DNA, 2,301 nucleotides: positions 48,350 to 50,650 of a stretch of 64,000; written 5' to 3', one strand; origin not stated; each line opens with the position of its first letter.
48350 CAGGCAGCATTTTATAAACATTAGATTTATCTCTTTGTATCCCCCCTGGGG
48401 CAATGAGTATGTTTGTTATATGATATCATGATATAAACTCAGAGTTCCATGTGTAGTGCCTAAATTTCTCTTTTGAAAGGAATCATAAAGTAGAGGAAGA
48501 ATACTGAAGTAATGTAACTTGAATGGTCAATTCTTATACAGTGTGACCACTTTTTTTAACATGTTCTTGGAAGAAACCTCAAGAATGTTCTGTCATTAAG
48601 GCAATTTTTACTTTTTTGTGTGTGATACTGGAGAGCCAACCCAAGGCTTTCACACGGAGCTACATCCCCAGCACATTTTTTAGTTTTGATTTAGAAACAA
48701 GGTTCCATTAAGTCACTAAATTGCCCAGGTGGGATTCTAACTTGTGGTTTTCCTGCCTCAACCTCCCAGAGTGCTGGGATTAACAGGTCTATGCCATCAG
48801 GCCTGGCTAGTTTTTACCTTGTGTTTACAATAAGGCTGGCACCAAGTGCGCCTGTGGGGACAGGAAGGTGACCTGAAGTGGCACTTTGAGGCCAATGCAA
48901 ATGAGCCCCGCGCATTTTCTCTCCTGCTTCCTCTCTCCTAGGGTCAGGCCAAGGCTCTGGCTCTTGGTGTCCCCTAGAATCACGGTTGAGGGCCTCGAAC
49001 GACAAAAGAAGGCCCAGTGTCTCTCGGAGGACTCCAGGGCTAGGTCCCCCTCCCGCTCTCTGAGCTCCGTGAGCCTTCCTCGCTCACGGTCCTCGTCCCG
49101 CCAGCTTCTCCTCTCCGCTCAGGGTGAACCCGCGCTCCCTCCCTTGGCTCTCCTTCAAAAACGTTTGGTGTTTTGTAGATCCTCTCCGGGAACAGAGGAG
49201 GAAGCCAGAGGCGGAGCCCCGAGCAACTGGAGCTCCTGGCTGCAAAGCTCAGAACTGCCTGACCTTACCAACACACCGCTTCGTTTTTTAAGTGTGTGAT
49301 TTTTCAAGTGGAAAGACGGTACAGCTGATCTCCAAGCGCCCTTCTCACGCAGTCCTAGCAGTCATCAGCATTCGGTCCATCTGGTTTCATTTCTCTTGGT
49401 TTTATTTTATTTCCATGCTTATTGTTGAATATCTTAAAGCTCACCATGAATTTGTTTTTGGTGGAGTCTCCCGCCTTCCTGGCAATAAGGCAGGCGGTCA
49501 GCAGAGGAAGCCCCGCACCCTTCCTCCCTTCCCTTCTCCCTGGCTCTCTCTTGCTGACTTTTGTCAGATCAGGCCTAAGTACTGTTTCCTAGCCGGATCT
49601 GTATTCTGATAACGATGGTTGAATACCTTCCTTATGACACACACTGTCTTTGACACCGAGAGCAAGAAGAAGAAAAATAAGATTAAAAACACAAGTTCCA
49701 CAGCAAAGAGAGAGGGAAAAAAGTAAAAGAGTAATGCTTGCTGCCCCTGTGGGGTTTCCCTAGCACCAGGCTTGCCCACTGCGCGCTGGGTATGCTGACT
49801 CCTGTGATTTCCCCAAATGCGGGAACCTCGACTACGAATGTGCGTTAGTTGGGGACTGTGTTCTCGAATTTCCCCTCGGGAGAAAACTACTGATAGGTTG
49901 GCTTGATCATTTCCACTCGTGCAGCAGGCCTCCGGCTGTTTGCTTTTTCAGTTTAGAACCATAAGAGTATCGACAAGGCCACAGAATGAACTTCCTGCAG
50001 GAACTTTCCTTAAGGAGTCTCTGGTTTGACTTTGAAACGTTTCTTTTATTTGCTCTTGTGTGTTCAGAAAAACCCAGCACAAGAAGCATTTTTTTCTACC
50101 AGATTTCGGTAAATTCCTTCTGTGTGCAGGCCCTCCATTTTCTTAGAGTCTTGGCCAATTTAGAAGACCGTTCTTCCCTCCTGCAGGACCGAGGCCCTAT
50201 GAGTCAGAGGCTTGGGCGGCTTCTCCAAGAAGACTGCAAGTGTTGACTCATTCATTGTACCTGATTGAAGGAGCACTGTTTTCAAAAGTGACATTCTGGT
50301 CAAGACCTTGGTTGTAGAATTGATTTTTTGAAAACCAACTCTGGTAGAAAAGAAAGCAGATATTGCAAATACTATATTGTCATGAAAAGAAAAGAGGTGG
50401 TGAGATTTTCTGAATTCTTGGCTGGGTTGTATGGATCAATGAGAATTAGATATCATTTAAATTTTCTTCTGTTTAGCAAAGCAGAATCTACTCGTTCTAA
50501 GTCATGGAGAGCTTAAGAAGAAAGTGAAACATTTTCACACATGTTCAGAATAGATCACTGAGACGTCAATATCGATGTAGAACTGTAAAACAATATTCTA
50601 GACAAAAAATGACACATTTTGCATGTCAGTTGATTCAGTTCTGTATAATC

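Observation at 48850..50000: Orphan CpG-rich, repeat-free ~1.1-kb segment between PNP and RNASE10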

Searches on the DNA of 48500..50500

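Call 5: search_rna_families(source=window, start=48500, end=50500, threshold=evalue, max_evalue=1, show_alignments=4)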
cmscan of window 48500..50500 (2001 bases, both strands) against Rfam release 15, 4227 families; matches with E-value up to 1: 3.
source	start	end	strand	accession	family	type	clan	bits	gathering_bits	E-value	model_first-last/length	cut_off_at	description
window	49738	49876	+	RF00003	U1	Gene; snRNA; splicing;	CL00005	38.6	69.5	9.8e-08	1-166/166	no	U1 spliceosomal RNA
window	49011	49066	-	RF02598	EBv-sisRNA-2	Gene;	-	25.5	41.8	0.47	1-76/76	no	Epstein-Barr virus stable intronic sequence RNA 2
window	48757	48809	-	RF04277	mir-1268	Gene; miRNA;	-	20.9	83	0.97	1-52/52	no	mir-1268 microRNA precursor family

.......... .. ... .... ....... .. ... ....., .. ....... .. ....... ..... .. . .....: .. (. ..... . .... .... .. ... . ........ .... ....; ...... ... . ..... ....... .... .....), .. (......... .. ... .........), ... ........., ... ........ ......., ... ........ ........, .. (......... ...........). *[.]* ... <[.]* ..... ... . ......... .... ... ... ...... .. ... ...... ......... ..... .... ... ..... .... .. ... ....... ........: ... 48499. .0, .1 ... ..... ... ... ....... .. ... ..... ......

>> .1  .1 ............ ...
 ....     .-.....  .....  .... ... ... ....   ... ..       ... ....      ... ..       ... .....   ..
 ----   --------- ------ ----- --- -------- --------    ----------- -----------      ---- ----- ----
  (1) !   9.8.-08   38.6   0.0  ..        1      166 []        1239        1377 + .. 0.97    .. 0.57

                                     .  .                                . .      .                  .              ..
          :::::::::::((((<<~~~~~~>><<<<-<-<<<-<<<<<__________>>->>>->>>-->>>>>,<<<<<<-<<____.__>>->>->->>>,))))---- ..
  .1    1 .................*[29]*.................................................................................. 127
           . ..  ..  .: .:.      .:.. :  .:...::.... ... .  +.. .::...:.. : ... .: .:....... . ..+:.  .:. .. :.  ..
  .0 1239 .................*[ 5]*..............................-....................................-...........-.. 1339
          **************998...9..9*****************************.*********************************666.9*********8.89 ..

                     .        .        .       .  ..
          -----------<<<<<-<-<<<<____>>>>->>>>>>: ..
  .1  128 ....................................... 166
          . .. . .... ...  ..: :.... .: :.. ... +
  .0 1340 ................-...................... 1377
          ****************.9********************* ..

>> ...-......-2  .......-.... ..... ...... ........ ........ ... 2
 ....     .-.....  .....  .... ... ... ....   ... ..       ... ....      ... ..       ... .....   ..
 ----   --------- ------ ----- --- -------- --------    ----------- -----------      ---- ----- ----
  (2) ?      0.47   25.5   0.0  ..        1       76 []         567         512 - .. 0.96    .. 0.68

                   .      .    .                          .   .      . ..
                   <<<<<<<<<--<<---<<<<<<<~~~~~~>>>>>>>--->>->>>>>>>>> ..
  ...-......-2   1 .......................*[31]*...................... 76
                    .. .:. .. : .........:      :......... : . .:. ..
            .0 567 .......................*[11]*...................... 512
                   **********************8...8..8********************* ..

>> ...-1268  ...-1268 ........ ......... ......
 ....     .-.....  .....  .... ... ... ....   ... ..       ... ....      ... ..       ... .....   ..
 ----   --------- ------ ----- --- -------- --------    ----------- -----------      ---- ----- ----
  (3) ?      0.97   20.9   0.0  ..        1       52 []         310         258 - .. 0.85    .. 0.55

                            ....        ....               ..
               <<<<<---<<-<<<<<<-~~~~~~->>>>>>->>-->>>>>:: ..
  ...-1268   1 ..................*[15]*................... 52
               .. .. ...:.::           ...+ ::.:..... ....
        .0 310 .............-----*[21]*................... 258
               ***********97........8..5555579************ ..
